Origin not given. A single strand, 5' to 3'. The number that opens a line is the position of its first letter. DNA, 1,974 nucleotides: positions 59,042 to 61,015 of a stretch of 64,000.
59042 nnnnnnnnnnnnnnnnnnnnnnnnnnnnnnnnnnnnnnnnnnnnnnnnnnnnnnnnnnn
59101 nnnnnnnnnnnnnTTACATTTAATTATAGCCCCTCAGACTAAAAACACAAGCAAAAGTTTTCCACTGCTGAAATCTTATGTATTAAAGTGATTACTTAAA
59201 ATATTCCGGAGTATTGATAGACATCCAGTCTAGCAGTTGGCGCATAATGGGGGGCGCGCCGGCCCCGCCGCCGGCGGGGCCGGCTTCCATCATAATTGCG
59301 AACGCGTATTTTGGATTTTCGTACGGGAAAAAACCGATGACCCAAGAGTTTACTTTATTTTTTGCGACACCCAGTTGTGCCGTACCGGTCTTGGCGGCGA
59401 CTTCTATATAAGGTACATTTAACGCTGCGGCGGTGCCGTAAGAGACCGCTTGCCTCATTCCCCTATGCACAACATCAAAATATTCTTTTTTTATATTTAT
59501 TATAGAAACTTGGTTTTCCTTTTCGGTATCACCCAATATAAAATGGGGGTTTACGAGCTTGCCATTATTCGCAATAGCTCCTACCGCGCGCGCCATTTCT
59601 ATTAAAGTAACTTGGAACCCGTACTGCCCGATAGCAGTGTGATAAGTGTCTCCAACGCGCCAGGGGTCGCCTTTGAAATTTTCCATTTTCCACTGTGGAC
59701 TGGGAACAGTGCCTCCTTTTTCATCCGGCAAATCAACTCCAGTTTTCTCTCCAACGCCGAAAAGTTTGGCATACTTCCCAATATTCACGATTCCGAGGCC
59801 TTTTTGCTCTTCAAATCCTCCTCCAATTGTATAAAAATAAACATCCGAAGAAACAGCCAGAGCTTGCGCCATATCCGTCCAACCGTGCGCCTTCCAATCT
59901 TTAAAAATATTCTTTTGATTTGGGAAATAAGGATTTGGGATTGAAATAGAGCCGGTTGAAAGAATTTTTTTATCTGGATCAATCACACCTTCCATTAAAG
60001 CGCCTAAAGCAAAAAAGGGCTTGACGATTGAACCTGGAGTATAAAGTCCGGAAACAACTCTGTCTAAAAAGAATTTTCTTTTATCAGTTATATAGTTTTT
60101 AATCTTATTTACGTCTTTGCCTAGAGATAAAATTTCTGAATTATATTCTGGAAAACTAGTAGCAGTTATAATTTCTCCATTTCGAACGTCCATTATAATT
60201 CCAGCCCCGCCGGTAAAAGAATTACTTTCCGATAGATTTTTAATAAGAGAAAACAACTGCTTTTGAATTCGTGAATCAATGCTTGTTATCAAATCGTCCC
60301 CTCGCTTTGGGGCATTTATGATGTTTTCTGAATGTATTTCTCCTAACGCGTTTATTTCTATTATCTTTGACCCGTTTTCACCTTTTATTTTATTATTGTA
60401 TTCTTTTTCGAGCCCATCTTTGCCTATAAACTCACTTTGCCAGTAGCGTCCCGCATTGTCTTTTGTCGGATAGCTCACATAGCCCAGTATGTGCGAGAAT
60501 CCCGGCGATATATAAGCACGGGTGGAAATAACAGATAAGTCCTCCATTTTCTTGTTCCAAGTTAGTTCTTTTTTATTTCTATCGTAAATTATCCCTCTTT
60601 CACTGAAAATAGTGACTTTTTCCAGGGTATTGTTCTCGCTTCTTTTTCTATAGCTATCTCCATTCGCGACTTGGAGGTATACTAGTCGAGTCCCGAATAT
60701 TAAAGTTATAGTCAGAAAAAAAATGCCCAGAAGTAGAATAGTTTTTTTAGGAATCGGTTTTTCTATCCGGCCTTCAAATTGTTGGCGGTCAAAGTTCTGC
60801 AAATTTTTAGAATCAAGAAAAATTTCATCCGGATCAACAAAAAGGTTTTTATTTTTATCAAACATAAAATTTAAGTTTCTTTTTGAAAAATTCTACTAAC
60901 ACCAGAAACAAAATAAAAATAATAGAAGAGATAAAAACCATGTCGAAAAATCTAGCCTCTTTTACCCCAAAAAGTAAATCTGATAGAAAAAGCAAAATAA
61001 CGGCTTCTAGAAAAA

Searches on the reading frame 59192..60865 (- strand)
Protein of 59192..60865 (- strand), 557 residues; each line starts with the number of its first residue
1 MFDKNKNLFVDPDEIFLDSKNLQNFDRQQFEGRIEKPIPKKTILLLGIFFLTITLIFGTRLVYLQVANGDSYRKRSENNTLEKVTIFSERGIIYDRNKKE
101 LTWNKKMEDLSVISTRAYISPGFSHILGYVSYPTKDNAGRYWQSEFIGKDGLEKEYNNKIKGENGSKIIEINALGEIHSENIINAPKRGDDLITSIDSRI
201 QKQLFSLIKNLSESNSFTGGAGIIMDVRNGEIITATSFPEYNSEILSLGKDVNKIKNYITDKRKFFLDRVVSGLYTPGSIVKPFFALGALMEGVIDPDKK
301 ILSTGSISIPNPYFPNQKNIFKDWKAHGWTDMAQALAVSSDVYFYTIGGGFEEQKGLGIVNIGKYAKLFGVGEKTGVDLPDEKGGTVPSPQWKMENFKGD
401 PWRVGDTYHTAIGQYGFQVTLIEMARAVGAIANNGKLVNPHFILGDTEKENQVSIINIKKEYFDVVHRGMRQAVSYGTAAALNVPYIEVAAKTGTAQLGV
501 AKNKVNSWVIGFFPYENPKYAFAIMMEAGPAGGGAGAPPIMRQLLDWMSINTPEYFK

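Call 110: search_protein_families(library=ncbifam, proteins=[window:59192-60865:-], max_evalue=1e-10)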
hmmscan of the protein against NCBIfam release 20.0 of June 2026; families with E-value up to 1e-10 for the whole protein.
window:59192-60865:- (557 aa): 15 families
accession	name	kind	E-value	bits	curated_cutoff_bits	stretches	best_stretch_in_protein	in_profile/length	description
TIGR03423.1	pbp2_mrdA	equivalog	9e-121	404.3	455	2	121-546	152-588/593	penicillin-binding protein 2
NF008061.0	PRK10795.1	equivalog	2.8e-66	224.4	962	1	136-550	195-614/634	peptidoglycan DD-transpeptidase MrdA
TIGR02214.1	spoVD_pbp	equivalog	1.5e-45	155.7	688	1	147-545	166-551/636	stage V sporulation protein D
NF051842.1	PBP4_5_Efaec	equivalog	6.2e-34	117.4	700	2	124-301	264-436/668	penicillin-binding protein PBP4(5)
NF038278.1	strep_PBP2B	exception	1.9e-29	102.7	975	1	146-526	261-652/678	penicillin-binding protein PBP2B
NF053573.1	PBP2_PenA_Neis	exception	9.1e-29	100.4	1105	1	148-544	188-556/572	peptidoglycan D,D-transpeptidase PBP2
NF038271.1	strep_PBP2X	exception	9.9e-24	83.5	1050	1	116-450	183-487/750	penicillin-binding protein PBP2X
NF000406.1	MECB_PBP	exception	1.1e-22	80.3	1450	1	125-514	250-624/674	PBP2a family beta-lactam-resistant peptidoglycan transpeptidase MecB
NF011685.0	PRK15105.1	subfamily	1.1e-21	77.1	737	1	148-541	188-550/588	peptidoglycan glycosyltransferase FtsI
NF033378.1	MECD_PBP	exception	9e-21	73.8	1450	1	124-524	252-640/678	PBP2a family beta-lactam-resistant peptidoglycan transpeptidase MecD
NF000237.1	MECA_PBP2A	equivalog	5.8e-19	67.8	750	1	122-524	248-631/668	PBP2a family beta-lactam-resistant peptidoglycan transpeptidase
NF000409.1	MECA_pure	exception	6.3e-18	64.6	1490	1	122-524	248-631/668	PBP2a family beta-lactam-resistant peptidoglycan transpeptidase MecA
TIGR02074.1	PBP_1a_fam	subfamily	2.7e-17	62.8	508.75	1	172-515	208-497/535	PBP1A family penicillin-binding protein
NF000408.1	MECA2_pure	exception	3.5e-17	61.9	1525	1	122-524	248-631/668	PBP2a family beta-lactam-resistant peptidoglycan transpeptidase MecA2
NF000410.1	MECA1_pure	exception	2.3e-13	49.2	1480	1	122-524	247-629/666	PBP2a family beta-lactam-resistant peptidoglycan transpeptidase MecA1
